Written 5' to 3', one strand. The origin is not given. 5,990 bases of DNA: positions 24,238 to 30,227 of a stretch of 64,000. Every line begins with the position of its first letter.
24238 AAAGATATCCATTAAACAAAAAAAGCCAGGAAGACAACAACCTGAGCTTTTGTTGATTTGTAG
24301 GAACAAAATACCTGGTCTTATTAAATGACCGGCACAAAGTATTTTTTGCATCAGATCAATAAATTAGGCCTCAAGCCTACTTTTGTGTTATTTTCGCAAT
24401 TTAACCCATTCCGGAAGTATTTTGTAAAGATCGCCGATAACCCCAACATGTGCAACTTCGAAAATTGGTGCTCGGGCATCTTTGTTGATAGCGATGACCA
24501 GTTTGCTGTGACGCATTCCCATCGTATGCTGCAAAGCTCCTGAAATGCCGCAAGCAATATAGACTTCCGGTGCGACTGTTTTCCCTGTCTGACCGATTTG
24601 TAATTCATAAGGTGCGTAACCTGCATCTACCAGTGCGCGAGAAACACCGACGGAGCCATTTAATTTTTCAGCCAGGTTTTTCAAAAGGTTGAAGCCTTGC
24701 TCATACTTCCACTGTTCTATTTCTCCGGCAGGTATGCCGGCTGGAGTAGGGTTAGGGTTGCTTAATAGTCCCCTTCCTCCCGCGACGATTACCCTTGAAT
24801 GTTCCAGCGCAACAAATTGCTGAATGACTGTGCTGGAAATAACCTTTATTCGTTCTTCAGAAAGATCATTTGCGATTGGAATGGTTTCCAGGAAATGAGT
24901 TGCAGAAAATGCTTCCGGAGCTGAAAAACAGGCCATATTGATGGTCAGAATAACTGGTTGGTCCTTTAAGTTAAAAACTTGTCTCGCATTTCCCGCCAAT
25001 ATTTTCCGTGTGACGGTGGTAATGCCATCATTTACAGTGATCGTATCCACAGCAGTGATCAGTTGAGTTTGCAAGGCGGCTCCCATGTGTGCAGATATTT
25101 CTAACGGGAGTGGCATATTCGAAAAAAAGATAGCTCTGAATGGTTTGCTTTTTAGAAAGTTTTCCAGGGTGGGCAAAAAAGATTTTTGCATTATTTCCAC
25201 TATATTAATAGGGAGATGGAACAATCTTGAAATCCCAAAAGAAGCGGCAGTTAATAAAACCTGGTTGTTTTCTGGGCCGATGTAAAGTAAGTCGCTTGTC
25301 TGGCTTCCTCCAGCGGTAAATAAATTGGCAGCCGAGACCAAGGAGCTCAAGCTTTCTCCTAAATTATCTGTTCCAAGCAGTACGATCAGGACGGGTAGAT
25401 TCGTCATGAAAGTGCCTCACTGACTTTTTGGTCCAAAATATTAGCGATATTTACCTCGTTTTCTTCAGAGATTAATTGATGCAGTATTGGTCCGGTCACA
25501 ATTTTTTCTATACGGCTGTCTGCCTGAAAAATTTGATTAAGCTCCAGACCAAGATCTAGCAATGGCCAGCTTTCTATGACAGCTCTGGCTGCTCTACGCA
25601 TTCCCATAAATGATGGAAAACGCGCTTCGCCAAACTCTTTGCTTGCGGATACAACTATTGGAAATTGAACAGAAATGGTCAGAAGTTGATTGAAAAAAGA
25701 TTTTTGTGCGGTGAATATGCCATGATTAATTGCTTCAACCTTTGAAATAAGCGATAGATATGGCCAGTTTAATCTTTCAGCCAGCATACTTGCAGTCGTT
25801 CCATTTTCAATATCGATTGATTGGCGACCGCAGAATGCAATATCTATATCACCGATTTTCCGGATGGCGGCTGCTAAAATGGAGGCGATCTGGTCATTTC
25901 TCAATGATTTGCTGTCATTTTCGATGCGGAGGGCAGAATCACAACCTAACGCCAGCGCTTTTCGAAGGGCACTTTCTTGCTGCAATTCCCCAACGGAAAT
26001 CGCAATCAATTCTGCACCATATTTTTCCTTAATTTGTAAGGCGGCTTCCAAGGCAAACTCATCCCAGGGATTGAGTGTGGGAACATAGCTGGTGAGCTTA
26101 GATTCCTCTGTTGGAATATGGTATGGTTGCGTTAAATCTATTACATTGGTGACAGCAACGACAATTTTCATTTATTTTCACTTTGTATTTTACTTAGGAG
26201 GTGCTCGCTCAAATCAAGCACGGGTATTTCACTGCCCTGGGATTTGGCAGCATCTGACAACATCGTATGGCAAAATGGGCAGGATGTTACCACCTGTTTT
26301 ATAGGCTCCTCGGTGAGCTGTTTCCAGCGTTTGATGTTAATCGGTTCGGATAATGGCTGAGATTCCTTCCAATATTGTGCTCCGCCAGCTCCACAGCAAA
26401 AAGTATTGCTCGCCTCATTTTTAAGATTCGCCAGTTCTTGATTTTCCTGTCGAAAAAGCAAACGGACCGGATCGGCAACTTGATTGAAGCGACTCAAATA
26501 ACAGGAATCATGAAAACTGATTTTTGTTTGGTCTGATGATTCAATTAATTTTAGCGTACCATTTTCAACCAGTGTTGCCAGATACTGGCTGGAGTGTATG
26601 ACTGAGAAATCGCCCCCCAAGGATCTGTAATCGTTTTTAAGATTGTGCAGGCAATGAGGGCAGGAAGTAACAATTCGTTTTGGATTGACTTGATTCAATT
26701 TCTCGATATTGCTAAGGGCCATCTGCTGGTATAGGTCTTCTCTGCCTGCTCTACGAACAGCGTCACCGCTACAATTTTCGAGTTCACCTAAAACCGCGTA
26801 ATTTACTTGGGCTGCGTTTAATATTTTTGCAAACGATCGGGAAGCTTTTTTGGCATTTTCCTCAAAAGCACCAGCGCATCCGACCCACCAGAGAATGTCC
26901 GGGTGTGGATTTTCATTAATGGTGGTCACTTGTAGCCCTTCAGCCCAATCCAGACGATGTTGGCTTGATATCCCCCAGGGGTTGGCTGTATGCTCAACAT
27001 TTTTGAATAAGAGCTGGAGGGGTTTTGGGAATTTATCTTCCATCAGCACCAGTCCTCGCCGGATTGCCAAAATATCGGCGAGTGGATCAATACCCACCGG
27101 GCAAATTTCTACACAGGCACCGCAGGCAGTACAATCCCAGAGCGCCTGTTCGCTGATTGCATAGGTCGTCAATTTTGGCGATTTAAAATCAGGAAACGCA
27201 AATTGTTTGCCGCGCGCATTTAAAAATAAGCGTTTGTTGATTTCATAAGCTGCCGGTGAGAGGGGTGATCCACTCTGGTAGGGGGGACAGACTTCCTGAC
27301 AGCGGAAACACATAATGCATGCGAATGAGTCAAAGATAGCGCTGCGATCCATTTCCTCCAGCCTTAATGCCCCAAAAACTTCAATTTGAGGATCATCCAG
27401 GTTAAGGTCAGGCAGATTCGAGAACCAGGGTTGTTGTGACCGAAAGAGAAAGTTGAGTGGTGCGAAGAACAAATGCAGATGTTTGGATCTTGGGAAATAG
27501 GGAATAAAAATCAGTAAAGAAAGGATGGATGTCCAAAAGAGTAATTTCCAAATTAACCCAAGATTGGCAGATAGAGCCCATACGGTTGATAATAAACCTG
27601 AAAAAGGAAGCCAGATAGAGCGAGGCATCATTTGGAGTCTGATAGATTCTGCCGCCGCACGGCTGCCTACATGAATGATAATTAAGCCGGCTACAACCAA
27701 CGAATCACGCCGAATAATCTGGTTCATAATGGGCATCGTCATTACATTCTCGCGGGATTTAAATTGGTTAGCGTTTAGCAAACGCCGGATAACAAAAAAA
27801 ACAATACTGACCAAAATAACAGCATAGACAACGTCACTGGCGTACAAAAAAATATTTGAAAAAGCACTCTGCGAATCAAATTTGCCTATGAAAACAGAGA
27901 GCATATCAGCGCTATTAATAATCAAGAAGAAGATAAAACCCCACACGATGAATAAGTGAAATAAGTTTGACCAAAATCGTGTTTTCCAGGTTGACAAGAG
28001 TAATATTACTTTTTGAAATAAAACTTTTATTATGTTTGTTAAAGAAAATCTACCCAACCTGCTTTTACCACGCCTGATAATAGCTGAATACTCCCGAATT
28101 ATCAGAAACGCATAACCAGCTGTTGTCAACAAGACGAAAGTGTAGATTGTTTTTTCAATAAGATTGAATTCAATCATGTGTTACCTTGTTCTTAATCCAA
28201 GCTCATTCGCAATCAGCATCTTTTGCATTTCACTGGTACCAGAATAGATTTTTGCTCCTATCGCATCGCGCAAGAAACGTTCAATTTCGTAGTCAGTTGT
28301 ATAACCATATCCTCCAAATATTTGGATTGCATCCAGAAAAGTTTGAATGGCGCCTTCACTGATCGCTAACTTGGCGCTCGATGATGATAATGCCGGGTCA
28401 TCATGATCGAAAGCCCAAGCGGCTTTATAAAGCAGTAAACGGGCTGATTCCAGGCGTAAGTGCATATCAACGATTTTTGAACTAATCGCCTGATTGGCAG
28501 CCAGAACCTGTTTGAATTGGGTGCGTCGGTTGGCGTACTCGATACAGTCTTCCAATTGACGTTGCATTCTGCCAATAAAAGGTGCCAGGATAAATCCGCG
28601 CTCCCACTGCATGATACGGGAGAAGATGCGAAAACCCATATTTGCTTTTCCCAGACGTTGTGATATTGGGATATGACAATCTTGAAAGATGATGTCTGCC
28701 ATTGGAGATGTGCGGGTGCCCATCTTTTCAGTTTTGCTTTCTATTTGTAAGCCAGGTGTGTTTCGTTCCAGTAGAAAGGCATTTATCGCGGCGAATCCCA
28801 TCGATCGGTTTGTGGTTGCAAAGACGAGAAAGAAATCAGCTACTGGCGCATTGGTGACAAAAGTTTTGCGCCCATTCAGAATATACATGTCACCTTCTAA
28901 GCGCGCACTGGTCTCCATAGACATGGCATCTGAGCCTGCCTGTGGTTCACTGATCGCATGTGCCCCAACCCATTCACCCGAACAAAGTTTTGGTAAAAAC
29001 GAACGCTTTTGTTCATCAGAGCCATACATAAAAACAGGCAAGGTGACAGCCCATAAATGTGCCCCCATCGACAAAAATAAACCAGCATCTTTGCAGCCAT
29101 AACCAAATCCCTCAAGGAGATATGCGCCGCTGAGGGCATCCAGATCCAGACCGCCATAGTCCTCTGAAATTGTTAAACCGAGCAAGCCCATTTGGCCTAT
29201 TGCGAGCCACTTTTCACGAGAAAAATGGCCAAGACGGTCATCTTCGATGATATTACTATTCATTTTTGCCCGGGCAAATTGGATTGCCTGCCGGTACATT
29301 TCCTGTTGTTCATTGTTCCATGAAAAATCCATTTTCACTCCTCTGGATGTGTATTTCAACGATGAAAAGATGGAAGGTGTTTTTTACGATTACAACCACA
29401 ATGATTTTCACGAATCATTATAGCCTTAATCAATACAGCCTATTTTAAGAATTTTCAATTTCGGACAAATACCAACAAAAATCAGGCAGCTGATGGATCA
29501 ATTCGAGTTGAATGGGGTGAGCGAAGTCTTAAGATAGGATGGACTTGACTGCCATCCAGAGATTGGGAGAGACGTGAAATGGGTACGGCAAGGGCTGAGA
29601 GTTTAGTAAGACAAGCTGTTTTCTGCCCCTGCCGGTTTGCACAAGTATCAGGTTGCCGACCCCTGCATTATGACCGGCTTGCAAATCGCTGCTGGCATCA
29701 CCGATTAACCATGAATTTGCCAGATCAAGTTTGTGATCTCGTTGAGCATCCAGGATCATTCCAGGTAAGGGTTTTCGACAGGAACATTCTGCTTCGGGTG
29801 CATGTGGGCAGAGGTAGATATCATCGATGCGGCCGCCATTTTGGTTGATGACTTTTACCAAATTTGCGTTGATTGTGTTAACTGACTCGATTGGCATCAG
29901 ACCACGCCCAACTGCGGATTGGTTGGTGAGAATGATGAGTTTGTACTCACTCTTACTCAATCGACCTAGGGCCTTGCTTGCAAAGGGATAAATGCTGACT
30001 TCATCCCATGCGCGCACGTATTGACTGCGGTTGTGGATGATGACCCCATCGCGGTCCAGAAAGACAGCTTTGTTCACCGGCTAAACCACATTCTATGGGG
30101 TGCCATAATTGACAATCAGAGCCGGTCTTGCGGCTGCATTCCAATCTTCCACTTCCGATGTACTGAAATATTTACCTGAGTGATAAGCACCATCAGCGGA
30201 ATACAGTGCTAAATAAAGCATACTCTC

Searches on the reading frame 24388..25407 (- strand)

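Call 9: search_protein_families(library=pfam, proteins=[window:24388-25407:-], max_evalue=0.0001)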
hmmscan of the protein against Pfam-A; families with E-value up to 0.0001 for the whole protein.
window:24388-25407:- (339 aa): 2 families
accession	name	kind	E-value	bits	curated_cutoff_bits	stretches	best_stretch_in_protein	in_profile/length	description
PF00766.25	ETF_alpha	-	1.8e-29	102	27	1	235-299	17-81/81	Electron transfer flavoprotein FAD-binding domain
PF01012.27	ETF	-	2.9e-08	34.2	26.7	1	23-166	20-165/181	Electron transfer flavoprotein domain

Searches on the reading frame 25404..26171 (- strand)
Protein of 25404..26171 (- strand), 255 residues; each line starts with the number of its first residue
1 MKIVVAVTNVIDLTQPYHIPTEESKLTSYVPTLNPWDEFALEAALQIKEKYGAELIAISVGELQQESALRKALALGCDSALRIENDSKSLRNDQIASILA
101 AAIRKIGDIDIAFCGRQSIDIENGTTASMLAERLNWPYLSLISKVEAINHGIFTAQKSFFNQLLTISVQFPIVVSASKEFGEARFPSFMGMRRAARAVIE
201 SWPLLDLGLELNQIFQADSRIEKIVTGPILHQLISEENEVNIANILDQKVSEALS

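Call 9: search_protein_families(library=pfam, proteins=[window:25404-26171:-], max_evalue=0.0001)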
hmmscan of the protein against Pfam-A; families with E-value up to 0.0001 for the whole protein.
window:25404-26171:- (255 aa): 1 family
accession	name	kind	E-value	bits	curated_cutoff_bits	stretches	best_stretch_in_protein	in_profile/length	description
PF01012.27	ETF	-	7.2e-29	101.3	26.7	1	32-204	12-178/181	Electron transfer flavoprotein domain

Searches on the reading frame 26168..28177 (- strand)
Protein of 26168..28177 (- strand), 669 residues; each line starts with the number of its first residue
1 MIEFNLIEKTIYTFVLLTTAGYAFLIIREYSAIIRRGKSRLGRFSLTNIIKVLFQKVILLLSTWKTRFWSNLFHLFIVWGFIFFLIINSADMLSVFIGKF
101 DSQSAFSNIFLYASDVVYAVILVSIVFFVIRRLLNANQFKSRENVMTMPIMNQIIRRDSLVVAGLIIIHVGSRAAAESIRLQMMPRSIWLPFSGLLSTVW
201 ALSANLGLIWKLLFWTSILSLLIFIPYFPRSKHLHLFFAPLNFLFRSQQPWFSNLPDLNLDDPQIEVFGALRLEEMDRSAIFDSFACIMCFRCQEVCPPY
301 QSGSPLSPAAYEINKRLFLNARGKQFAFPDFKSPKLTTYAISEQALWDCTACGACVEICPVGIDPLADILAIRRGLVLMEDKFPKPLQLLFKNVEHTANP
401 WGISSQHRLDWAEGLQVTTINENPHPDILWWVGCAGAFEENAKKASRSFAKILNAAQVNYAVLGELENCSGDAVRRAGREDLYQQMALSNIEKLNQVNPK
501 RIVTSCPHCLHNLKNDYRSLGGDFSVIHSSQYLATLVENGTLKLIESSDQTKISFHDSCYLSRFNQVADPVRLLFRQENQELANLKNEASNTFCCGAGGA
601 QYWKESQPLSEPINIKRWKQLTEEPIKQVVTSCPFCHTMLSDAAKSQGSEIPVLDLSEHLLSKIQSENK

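Call 9: search_protein_families(library=pfam, proteins=[window:26168-28177:-], max_evalue=0.0001)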
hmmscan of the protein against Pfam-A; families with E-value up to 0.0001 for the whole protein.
window:26168-28177:- (669 aa): 7 families
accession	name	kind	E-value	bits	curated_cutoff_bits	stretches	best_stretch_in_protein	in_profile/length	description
PF02754.22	CCG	-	3.3e-27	94.9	20.6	2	429-514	2-85/85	Cysteine-rich domain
PF13183.11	Fer4_8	-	2e-11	44.7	27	1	286-363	4-68/68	4Fe-4S dicluster domain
PF13187.11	Fer4_9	-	1.5e-06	28.6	27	1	286-362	1-50/52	4Fe-4S dicluster domain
PF12838.12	Fer4_7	-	3.5e-06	27.8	27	0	287-363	2-52/52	4Fe-4S dicluster domain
PF13237.11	Fer4_10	-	5.2e-06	26.7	25.5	1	281-360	3-53/53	4Fe-4S dicluster domain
PF13746.11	Fer4_18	-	7.5e-06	26.6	27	0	342-364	54-76/114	4Fe-4S dicluster domain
PF12797.12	Fer4_2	-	1.3e-05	25.3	24.5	0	348-361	9-22/22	4Fe-4S binding domain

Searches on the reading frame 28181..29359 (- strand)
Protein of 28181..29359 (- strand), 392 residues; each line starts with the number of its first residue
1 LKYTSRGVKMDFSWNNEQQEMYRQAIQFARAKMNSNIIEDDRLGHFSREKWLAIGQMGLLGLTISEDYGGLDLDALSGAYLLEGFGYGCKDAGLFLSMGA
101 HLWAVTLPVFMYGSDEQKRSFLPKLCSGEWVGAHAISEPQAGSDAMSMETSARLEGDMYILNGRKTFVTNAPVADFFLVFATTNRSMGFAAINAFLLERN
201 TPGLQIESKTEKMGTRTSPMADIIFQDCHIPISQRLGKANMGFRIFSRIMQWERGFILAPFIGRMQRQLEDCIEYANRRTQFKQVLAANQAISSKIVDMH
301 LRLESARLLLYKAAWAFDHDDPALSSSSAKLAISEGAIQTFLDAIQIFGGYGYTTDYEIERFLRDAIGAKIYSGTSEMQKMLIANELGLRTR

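Call 8: search_protein_families(library=pfam, proteins=[window:28181-29359:-], max_evalue=0.0001)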
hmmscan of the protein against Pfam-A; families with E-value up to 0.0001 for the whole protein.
window:28181-29359:- (392 aa): 4 families
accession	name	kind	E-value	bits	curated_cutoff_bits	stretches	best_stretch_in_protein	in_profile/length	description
PF00441.29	Acyl-CoA_dh_1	-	9.2e-40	136.7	22.4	1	240-387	1-149/150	Acyl-CoA dehydrogenase, C-terminal domain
PF02770.24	Acyl-CoA_dh_M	-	1.1e-24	86.8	33.3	1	134-228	2-97/97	Acyl-CoA dehydrogenase, middle domain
PF02771.21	Acyl-CoA_dh_N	-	1.3e-23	83.9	22.9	1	16-129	2-113/113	Acyl-CoA dehydrogenase, N-terminal domain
PF08028.16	Acyl-CoA_dh_2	-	2.6e-12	47.6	22.7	1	259-376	5-133/134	Acyl-CoA dehydrogenase, C-terminal domain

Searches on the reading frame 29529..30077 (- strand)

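Call 8: search_protein_families(library=pfam, proteins=[window:29529-30077:-], max_evalue=0.0001)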
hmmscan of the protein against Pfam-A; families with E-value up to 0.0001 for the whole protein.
window:29529-30077:- (182 aa): 4 families
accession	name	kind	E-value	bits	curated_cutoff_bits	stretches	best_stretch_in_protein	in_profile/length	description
PF13242.12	Hydrolase_like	-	2.3e-11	43.9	22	1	100-158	2-60/75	HAD-hyrolase-like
PF00702.32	Hydrolase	-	1.1e-07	33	26.4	1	21-139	91-191/191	haloacid dehalogenase-like hydrolase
PF13419.12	HAD_2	-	1.1e-07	32.6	23.8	1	98-140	131-173/178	Haloacid dehalogenase-like hydrolase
PF08645.17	PNK3P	-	4e-07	30.3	22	1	6-130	4-128/161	Polynucleotide kinase 3 phosphatase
